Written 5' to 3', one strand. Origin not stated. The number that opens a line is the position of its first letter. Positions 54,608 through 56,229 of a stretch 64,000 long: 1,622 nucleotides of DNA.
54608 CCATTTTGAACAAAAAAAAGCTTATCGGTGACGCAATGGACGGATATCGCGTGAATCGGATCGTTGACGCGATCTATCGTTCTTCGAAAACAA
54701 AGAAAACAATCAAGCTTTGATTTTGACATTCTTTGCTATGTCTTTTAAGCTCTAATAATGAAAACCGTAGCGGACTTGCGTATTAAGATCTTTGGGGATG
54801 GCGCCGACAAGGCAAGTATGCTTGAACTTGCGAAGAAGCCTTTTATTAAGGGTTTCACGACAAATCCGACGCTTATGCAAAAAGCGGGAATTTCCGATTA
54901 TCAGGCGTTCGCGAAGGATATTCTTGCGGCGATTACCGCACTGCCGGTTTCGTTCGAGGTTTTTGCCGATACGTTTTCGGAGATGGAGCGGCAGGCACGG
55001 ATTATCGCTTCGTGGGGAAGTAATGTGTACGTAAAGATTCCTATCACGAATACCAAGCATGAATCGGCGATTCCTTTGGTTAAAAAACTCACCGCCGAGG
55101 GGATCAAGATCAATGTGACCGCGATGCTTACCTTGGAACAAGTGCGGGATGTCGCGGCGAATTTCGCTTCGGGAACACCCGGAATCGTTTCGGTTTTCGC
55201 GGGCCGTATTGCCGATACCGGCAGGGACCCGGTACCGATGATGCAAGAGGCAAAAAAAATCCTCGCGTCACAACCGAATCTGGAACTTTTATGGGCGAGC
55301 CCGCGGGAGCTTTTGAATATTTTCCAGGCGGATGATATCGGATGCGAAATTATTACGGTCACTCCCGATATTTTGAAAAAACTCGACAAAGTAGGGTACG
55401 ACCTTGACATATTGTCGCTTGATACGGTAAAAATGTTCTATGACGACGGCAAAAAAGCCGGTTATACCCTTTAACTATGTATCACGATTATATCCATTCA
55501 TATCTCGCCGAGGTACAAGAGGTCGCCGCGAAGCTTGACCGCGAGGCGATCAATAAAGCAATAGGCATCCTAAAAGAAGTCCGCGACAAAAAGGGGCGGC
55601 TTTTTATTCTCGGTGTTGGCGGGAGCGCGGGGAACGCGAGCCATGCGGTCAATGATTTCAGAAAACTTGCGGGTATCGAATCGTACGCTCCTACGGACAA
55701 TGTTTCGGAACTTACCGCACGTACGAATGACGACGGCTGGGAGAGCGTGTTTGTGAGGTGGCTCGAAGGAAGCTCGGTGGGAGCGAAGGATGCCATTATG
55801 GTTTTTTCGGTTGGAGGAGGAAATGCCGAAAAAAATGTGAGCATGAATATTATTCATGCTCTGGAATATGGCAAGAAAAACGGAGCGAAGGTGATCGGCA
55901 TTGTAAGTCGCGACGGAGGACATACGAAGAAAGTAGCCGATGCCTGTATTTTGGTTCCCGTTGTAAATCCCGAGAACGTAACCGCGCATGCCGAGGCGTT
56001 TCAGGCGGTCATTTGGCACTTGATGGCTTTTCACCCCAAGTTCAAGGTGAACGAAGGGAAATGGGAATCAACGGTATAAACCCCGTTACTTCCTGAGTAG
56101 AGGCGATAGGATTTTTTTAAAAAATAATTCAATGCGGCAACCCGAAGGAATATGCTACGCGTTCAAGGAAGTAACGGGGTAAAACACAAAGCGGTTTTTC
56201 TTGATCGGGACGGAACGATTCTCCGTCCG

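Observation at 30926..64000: About 33-kb surface-glycan island combining fucose, C-methylated sugar and heptose chemistry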

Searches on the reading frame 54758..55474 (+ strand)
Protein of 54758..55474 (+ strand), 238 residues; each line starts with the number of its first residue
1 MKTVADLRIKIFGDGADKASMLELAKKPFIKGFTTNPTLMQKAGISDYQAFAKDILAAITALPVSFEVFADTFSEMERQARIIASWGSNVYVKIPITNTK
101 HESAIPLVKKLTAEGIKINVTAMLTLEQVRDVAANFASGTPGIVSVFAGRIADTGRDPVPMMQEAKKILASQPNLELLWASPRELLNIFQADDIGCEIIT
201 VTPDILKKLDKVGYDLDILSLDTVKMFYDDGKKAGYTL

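Call 8: search_protein_families(library=pfam, proteins=[window:54758-55474:+], max_evalue=0.01)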
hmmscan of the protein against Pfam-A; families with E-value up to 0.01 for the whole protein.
window:54758-55474:+ (238 aa): 1 family
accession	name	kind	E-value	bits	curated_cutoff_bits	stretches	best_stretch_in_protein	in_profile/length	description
PF00923.25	TAL_FSA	-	1.2e-42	146.7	27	1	11-215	1-238/285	Transaldolase/Fructose-6-phosphate aldolase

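Call 28: search_protein_families(library=ncbifam, proteins=[window:54758-55474:+], max_evalue=0.00001)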
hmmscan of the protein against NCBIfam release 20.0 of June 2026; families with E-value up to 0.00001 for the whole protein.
window:54758-55474:+ (238 aa): 8 families
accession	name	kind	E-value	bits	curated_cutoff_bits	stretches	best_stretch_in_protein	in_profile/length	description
TIGR02134.1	transald_staph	equivalog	4e-104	347.5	281.95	1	5-237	2-234/236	transaldolase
TIGR00875.1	fsa_talC_mipB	equivalog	6.1e-24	84.6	245.95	1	10-210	2-193/213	fructose-6-phosphate aldolase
NF009299.0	PRK12656.1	equivalog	3.2e-13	49.7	214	1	30-208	22-195/222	fructose-6-phosphate aldolase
NF009296.0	PRK12653.1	subfamily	7.5e-12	45.5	306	1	11-208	3-193/220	fructose-6-phosphate aldolase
NF002881.0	PRK03343.1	subfamily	1.1e-09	37.9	367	1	88-139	136-183/370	transaldolase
NF007080.0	PRK09533.1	equivalog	1.3e-07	29.9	712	1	70-139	117-183/949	bifunctional transaldolase/phosoglucose isomerase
NF003026.0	PRK03903.1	equivalog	1.5e-07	30.9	344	1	70-151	107-189/323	transaldolase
TIGR00876.1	tal_mycobact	equivalog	1.6e-06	27.7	233.75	0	88-139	125-172/350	transaldolase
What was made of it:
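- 54758..55474 (+): TAIL: transaldolase dedicated to the sugar operon, 2 nt upstream of the SIS isomerase. TIGR02134, 347 bits, above the 282 cutoff (call 28).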

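Call 50: find_homologous_proteins(query=window:54758-55474:+, max_evalue=1e-20)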
Query window:54758-55474:+ (238 aa): 8000 proteins with E <= 1e-20 among 8000 candidates; the best 120 are listed.
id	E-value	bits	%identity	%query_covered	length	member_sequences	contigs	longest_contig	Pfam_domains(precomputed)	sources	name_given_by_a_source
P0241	1.5e-149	514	100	100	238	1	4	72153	PF00923.26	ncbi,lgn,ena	-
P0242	3.6e-112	392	75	100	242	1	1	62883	PF00923.26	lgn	-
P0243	2.1e-110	386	74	100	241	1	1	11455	PF00923.26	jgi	jgi:transaldolase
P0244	8.2e-110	384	72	100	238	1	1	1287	PF00923.26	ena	-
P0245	1.6e-109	383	73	100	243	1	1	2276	PF00923.26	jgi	jgi:transaldolase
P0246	6.4e-108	378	74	99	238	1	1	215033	PF00923.26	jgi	jgi:transaldolase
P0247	1.6e-107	377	75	100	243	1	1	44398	PF00923.26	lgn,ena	-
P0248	4.9e-107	375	69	100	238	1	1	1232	PF00923.26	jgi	jgi:transaldolase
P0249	9.0e-107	374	69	100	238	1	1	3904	PF00923.26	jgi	jgi:transaldolase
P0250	2.7e-106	373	71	100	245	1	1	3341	PF00923.26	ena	-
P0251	5.8e-106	372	71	100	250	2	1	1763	PF00923.26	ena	-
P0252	7.5e-106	371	73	100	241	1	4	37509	PF00923.26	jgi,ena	jgi:transaldolase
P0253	8.5e-106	371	72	98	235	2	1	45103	PF00923.26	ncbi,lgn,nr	ncbi:MAG: transaldolase [Patescibacteria group bacterium]|nr:transaldolase [Patescibacteria group ba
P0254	8.7e-106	371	71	100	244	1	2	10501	PF00923.26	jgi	jgi:transaldolase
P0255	1.8e-105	370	71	100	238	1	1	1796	PF00923.26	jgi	jgi:transaldolase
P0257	7.7e-105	368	70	100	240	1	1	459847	PF00923.26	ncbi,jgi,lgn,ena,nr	ncbi:MAG TPA: transaldolase [Candidatus Paceibacterota bacterium]|nr:transaldolase [Candidatus Pacei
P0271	1.8e-103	363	70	99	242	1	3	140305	PF00923.26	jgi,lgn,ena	-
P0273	1.9e-103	363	70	100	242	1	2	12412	PF00923.26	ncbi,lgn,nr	ncbi:transaldolase [Candidatus Peregrinibacteria bacterium]|nr:transaldolase [Candidatus Peregriniba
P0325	1.1e-101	358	68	100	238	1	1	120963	PF00923.26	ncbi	ncbi:MAG: transaldolase [Nitrospirota bacterium]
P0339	2.0e-101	357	69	100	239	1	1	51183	PF00923.26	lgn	-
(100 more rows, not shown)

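Call 51: find_encoding_contigs(protein=P0339, flank=10000, max_places=2)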
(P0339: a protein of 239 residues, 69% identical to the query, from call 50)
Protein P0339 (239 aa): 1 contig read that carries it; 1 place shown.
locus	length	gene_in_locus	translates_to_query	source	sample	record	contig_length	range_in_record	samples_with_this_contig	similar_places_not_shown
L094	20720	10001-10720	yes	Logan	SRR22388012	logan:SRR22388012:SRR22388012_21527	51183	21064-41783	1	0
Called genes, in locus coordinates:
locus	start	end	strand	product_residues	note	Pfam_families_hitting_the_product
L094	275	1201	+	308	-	PF05050:Methyltransf_21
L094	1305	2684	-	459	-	-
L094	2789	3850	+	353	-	PF13524:Glyco_trans_1_2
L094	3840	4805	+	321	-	PF00535:Glycos_transf_2, PF10111:Glyco_tranf_2_2, PF13641:Glyco_tranf_2_3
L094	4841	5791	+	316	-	PF01073:3Beta_HSD, PF01370:Epimerase, PF02719:Polysacc_synt_2, PF04321:RmlD_sub_bind, PF16363:GDP_Man_Dehyd, PF07993:NAD_binding_4 (faint), PF13460:NAD_binding_10 (weak)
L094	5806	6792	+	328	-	PF00288:GHMP_kinases_N (weak), PF08544:GHMP_kinases_C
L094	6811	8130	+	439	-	PF03721:UDPG_MGDP_dh_N, PF00984:UDPG_MGDP_dh, PF03720:UDPG_MGDP_dh_C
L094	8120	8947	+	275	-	PF00106:adh_short, PF08659:KR (weak), PF23441:SDR (weak), PF13561:adh_short_C2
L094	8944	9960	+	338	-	PF01408:GFO_IDH_MocA, PF03447:NAD_binding_3 (faint), PF02894:GFO_IDH_MocA_C, PF22725:GFO_IDH_MocA_C3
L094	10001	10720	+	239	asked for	PF00923:TAL_FSA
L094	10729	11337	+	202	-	PF13580:SIS_2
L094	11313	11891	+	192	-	PF00702:Hydrolase, PF08645:PNK3P (weak), PF13419:HAD_2, PF13242:Hydrolase_like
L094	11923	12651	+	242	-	PF00483:NTP_transferase, PF12804:NTP_transf_3 (weak)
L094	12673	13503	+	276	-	PF00535:Glycos_transf_2, PF10111:Glyco_tranf_2_2, PF13641:Glyco_tranf_2_3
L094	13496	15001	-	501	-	PF01943:Polysacc_synt, PF03023:MurJ (weak), PF13440:Polysacc_synt_3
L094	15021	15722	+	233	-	PF00483:NTP_transferase, PF12804:NTP_transf_3 (weak)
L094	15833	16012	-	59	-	-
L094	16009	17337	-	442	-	PF02397:Bac_transf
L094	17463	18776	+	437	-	PF13439:Glyco_transf_4, PF13477:Glyco_trans_4_2 (weak), PF13579:Glyco_trans_4_4, PF00534:Glycos_transf_1, PF13692:Glyco_trans_1_4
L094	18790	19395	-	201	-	PF09335:VTT_dom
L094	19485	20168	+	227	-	PF14360:PAP2_C (weak)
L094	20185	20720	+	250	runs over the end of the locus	PF13098:Thioredoxin_2 (weak), PF13462:Thioredoxin_4, PF01323:DSBA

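Call 52: find_encoding_contigs(protein=P0242, flank=10000, max_places=2)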
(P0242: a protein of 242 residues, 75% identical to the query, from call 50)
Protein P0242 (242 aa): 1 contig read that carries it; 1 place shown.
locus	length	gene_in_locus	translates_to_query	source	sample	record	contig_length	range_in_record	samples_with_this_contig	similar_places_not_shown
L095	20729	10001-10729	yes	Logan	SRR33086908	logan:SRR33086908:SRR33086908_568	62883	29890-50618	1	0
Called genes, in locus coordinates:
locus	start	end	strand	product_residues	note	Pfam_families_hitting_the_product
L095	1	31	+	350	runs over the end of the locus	PF13524:Glyco_trans_1_2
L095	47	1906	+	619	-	PF02543:Carbam_trans_N, PF01869:BcrAD_BadFG (faint), PF16861:Carbam_trans_C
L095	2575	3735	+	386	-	PF00657:Lipase_GDSL, PF13472:Lipase_GDSL_2 (weak)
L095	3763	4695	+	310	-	PF02729:OTCace_N, PF00185:OTCace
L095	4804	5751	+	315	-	PF01073:3Beta_HSD, PF01370:Epimerase, PF02719:Polysacc_synt_2, PF04321:RmlD_sub_bind (weak), PF07993:NAD_binding_4 (faint), PF16363:GDP_Man_Dehyd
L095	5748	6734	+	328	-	PF00288:GHMP_kinases_N, PF08544:GHMP_kinases_C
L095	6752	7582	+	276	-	PF00106:adh_short, PF01073:3Beta_HSD (weak), PF01370:Epimerase, PF05368:NmrA (weak), PF08659:KR, PF23441:SDR (weak), PF13561:adh_short_C2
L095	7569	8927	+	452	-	PF03721:UDPG_MGDP_dh_N, PF00984:UDPG_MGDP_dh, PF03720:UDPG_MGDP_dh_C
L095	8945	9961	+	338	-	PF01408:GFO_IDH_MocA, PF02894:GFO_IDH_MocA_C, PF08635:ox_reductase_C (weak), PF22725:GFO_IDH_MocA_C3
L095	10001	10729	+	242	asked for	PF00923:TAL_FSA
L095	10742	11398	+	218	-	PF13580:SIS_2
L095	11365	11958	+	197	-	PF00702:Hydrolase, PF13242:Hydrolase_like, PF13419:HAD_2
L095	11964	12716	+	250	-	PF00483:NTP_transferase, PF12804:NTP_transf_3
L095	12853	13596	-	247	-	PF00702:Hydrolase, PF13419:HAD_2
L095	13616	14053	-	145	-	-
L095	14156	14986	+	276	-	PF00535:Glycos_transf_2, PF10111:Glyco_tranf_2_2, PF13641:Glyco_tranf_2_3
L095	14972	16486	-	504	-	PF01943:Polysacc_synt, PF03023:MurJ (weak), PF13440:Polysacc_synt_3, PF01554:MatE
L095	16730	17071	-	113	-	-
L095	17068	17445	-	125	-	-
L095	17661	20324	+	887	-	PF02861:Clp_N, PF23569:NBD_SMAX1, PF00004:AAA, PF17871:AAA_lid_9, PF00004:AAA, PF07724:AAA_2, PF07728:AAA_5, PF10431:ClpB_D2-small, +8 more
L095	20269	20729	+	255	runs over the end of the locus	-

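Call 53: find_encoding_contigs(protein=P0271, flank=10000, max_places=2)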
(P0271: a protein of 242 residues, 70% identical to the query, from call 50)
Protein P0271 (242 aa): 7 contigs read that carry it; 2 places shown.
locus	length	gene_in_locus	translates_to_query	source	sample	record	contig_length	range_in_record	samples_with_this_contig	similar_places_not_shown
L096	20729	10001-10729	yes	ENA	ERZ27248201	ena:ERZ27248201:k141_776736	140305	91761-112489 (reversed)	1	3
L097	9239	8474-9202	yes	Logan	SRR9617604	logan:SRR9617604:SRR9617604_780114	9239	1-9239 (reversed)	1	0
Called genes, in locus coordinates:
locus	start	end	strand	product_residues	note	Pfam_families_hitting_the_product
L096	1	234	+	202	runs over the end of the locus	PF13580:SIS_2, PF01380:SIS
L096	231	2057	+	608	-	PF05050:Methyltransf_21, PF00535:Glycos_transf_2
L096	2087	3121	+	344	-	PF13524:Glyco_trans_1_2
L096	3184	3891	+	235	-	-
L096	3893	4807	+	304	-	PF00535:Glycos_transf_2, PF10111:Glyco_tranf_2_2, PF13641:Glyco_tranf_2_3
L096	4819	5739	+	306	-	PF01073:3Beta_HSD, PF01370:Epimerase, PF02719:Polysacc_synt_2, PF04321:RmlD_sub_bind, PF05368:NmrA (faint), PF13460:NAD_binding_10 (weak), PF16363:GDP_Man_Dehyd, PF07993:NAD_binding_4 (weak)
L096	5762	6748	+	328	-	PF00288:GHMP_kinases_N (weak), PF08544:GHMP_kinases_C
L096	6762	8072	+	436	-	PF03721:UDPG_MGDP_dh_N, PF00984:UDPG_MGDP_dh, PF03720:UDPG_MGDP_dh_C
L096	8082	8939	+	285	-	PF00106:adh_short, PF01370:Epimerase (weak), PF08659:KR, PF13561:adh_short_C2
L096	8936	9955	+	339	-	PF01408:GFO_IDH_MocA, PF02894:GFO_IDH_MocA_C, PF22725:GFO_IDH_MocA_C3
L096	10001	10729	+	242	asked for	PF00923:TAL_FSA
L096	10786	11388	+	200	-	PF13580:SIS_2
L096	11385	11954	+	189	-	PF00702:Hydrolase (faint), PF13419:HAD_2 (faint), PF13242:Hydrolase_like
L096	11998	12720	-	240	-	-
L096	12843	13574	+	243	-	PF00483:NTP_transferase, PF12804:NTP_transf_3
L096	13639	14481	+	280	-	PF00535:Glycos_transf_2, PF10111:Glyco_tranf_2_2, PF13641:Glyco_tranf_2_3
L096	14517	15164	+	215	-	PF00702:Hydrolase, PF08645:PNK3P (faint), PF13344:Hydrolase_6 (weak), PF13419:HAD_2 (weak), PF13242:Hydrolase_like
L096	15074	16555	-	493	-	PF01943:Polysacc_synt, PF03023:MurJ, PF13440:Polysacc_synt_3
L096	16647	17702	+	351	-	PF00483:NTP_transferase, PF12804:NTP_transf_3 (weak), PF22640:ManC_GMP_beta-helix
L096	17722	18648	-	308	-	PF01073:3Beta_HSD, PF01370:Epimerase, PF02719:Polysacc_synt_2, PF04321:RmlD_sub_bind, PF16363:GDP_Man_Dehyd, PF07993:NAD_binding_4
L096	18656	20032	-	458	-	PF02397:Bac_transf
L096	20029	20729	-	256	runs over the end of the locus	PF13641:Glyco_tranf_2_3, PF00535:Glycos_transf_2, PF10111:Glyco_tranf_2_2 (faint), PF13632:Glyco_trans_2_3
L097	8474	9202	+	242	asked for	PF00923:TAL_FSA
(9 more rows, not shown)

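Call 58: find_encoding_contigs(protein=P0325, flank=8000, max_places=1)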
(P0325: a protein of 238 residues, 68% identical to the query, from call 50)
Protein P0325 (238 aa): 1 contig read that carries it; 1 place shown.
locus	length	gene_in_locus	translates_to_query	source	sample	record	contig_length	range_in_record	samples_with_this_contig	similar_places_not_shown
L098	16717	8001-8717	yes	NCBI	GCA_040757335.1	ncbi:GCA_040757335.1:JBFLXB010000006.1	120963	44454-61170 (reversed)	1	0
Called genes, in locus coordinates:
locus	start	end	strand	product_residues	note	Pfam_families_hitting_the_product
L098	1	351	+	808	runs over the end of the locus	-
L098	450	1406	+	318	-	PF01073:3Beta_HSD, PF01370:Epimerase, PF02719:Polysacc_synt_2, PF04321:RmlD_sub_bind (weak), PF07993:NAD_binding_4 (faint), PF13460:NAD_binding_10, PF16363:GDP_Man_Dehyd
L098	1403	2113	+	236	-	PF13489:Methyltransf_23, PF13847:Methyltransf_31 (weak), PF08241:Methyltransf_11, PF08242:Methyltransf_12, PF13649:Methyltransf_25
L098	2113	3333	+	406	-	PF00535:Glycos_transf_2, PF26629:GT2_TM_C (weak)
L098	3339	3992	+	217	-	PF13489:Methyltransf_23, PF07021:MetW (weak), PF13649:Methyltransf_25, PF13847:Methyltransf_31, PF08241:Methyltransf_11, PF08242:Methyltransf_12 (weak)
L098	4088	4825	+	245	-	PF13489:Methyltransf_23, PF08241:Methyltransf_11, PF08242:Methyltransf_12 (weak), PF13649:Methyltransf_25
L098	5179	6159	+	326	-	PF00288:GHMP_kinases_N, PF08544:GHMP_kinases_C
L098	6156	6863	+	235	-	PF00483:NTP_transferase, PF12804:NTP_transf_3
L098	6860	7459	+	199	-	PF13580:SIS_2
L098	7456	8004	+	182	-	PF13344:Hydrolase_6 (faint), PF08645:PNK3P (weak), PF13419:HAD_2, PF00702:Hydrolase, PF13242:Hydrolase_like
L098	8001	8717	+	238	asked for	PF00923:TAL_FSA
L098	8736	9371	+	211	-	PF13489:Methyltransf_23, PF07021:MetW, PF08241:Methyltransf_11, PF08242:Methyltransf_12, PF13649:Methyltransf_25, PF13847:Methyltransf_31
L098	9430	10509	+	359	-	PF00483:NTP_transferase, PF12804:NTP_transf_3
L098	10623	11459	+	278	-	PF01370:Epimerase, PF04321:RmlD_sub_bind, PF07993:NAD_binding_4 (faint), PF01073:3Beta_HSD, PF02719:Polysacc_synt_2, PF16363:GDP_Man_Dehyd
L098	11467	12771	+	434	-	PF02012:BNR (faint), PF15902:Sortilin-Vps10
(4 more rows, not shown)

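Call 59: find_encoding_contigs(protein=P0257, flank=8000, max_places=1)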
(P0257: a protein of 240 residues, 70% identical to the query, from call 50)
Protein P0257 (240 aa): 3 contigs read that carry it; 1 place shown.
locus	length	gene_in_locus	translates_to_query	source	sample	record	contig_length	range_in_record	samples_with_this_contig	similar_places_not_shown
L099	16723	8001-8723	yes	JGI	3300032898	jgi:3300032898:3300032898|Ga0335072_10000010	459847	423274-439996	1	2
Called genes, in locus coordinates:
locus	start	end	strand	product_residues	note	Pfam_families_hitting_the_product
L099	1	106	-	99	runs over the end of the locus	-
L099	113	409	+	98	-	PF00106:adh_short, PF13561:adh_short_C2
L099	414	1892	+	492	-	PF03062:MBOAT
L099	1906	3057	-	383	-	-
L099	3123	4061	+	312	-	PF00535:Glycos_transf_2, PF10111:Glyco_tranf_2_2, PF13641:Glyco_tranf_2_3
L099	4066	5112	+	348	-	PF13524:Glyco_trans_1_2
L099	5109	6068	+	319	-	PF00535:Glycos_transf_2, PF10111:Glyco_tranf_2_2, PF13641:Glyco_tranf_2_3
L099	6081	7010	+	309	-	PF01073:3Beta_HSD, PF01370:Epimerase, PF02719:Polysacc_synt_2, PF04321:RmlD_sub_bind (weak), PF07993:NAD_binding_4 (faint), PF16363:GDP_Man_Dehyd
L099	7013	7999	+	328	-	PF00288:GHMP_kinases_N, PF08544:GHMP_kinases_C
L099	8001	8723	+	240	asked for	PF00923:TAL_FSA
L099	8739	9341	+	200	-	PF13580:SIS_2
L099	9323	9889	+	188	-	PF13419:HAD_2 (faint), PF00702:Hydrolase (weak), PF13242:Hydrolase_like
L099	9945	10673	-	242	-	-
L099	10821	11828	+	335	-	PF01408:GFO_IDH_MocA, PF03447:NAD_binding_3, PF02894:GFO_IDH_MocA_C, PF22725:GFO_IDH_MocA_C3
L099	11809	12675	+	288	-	PF00106:adh_short, PF08659:KR, PF13561:adh_short_C2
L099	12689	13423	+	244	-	PF00483:NTP_transferase, PF12804:NTP_transf_3 (faint)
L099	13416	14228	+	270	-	PF00535:Glycos_transf_2, PF10111:Glyco_tranf_2_2 (faint), PF13641:Glyco_tranf_2_3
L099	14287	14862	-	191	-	PF00702:Hydrolase (weak), PF13242:Hydrolase_like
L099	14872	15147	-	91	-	PF04193:PQ-loop (weak), PF03083:MtN3_slv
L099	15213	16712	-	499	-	PF01943:Polysacc_synt, PF03023:MurJ, PF13440:Polysacc_synt_3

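Call 60: find_encoding_contigs(protein=P0273, flank=8000, max_places=1)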
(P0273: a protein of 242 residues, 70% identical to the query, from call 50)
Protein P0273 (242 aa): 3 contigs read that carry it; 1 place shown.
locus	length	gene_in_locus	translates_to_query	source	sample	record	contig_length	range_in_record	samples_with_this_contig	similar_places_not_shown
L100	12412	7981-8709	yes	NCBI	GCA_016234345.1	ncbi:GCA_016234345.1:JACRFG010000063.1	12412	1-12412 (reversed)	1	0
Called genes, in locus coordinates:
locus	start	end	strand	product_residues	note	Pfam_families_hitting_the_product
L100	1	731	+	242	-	PF04932:Wzy_C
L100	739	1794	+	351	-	PF13524:Glyco_trans_1_2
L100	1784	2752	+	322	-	PF00535:Glycos_transf_2, PF10111:Glyco_tranf_2_2, PF13641:Glyco_tranf_2_3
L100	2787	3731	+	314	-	PF01073:3Beta_HSD, PF01370:Epimerase, PF02719:Polysacc_synt_2, PF04321:RmlD_sub_bind (weak), PF07993:NAD_binding_4 (faint), PF16363:GDP_Man_Dehyd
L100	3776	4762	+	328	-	PF00288:GHMP_kinases_N, PF08544:GHMP_kinases_C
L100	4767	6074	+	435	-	PF03721:UDPG_MGDP_dh_N, PF00984:UDPG_MGDP_dh, PF03720:UDPG_MGDP_dh_C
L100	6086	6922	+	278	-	PF00106:adh_short, PF01370:Epimerase, PF08659:KR, PF23441:SDR, PF13561:adh_short_C2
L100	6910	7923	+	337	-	PF01408:GFO_IDH_MocA, PF22685:Gal80p_C-like (faint), PF02894:GFO_IDH_MocA_C, PF22725:GFO_IDH_MocA_C3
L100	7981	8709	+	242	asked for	PF00923:TAL_FSA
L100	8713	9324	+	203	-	PF13580:SIS_2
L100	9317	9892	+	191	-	PF00702:Hydrolase (faint), PF13419:HAD_2 (weak), PF13242:Hydrolase_like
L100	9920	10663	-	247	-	-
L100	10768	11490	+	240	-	PF00483:NTP_transferase, PF12804:NTP_transf_3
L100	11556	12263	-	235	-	PF00702:Hydrolase, PF13419:HAD_2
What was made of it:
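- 54758..55474 (+): In 6 of 6 homologue contexts it sits with SIS, HAD, GHMP-kinase and NTP-transferase genes, including a Nitrospirota genome (calls 51-53, 58-60).
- Transaldolase: always embedded in the SIS/HAD/kinase/NTase module, in 6 of 6 contexts (calls 51-53, 58-60).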

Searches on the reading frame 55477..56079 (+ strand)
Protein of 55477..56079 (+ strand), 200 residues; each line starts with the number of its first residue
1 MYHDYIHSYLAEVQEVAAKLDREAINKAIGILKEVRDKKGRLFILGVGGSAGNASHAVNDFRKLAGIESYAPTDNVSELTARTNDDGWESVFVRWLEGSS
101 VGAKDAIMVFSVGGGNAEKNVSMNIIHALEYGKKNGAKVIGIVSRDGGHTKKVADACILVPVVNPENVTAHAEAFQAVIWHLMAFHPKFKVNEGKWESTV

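Call 8: search_protein_families(library=pfam, proteins=[window:55477-56079:+], max_evalue=0.01)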
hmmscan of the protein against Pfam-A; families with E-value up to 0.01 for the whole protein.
window:55477-56079:+ (200 aa): 2 families
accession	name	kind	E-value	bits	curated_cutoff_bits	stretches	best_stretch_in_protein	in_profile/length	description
PF13580.11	SIS_2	-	8.5e-12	45.7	27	1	9-144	2-138/138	SIS domain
PF01380.27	SIS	-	0.00049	20.3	25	0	103-168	53-111/131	SIS domain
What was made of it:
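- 55477..56079 (+): TAIL: SIS-domain ketose-phosphate isomerase (GmhA-like). SIS_2 (call 8).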

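Call 28: search_protein_families(library=ncbifam, proteins=[window:55477-56079:+], max_evalue=0.00001)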
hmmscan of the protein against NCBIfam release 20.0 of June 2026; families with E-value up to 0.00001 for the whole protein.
window:55477-56079:+ (200 aa): 5 families
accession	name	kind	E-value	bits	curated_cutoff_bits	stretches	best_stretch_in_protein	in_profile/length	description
TIGR00441.1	gmhA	equivalog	7.7e-17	61.8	209.45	1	34-168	6-138/154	D-sedoheptulose 7-phosphate isomerase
NF001628.0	PRK00414.1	equivalog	4.2e-15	55.9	265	1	1-164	1-166/192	D-sedoheptulose 7-phosphate isomerase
NF010546.0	PRK13936.1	equivalog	1.1e-11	44.9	276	1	12-182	16-183/197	phosphoheptose isomerase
NF010547.0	PRK13938.1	equivalog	1.4e-09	37.9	320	1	39-166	45-170/196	D-sedoheptulose 7-phosphate isomerase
NF002805.0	PRK02947.1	subfamily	1.6e-06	27.4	135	1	4-146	6-144/247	sugar isomerase domain-containing protein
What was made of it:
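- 55477..56079 (+): GmhA model 62 bits, below the 209 cutoff (call 28).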
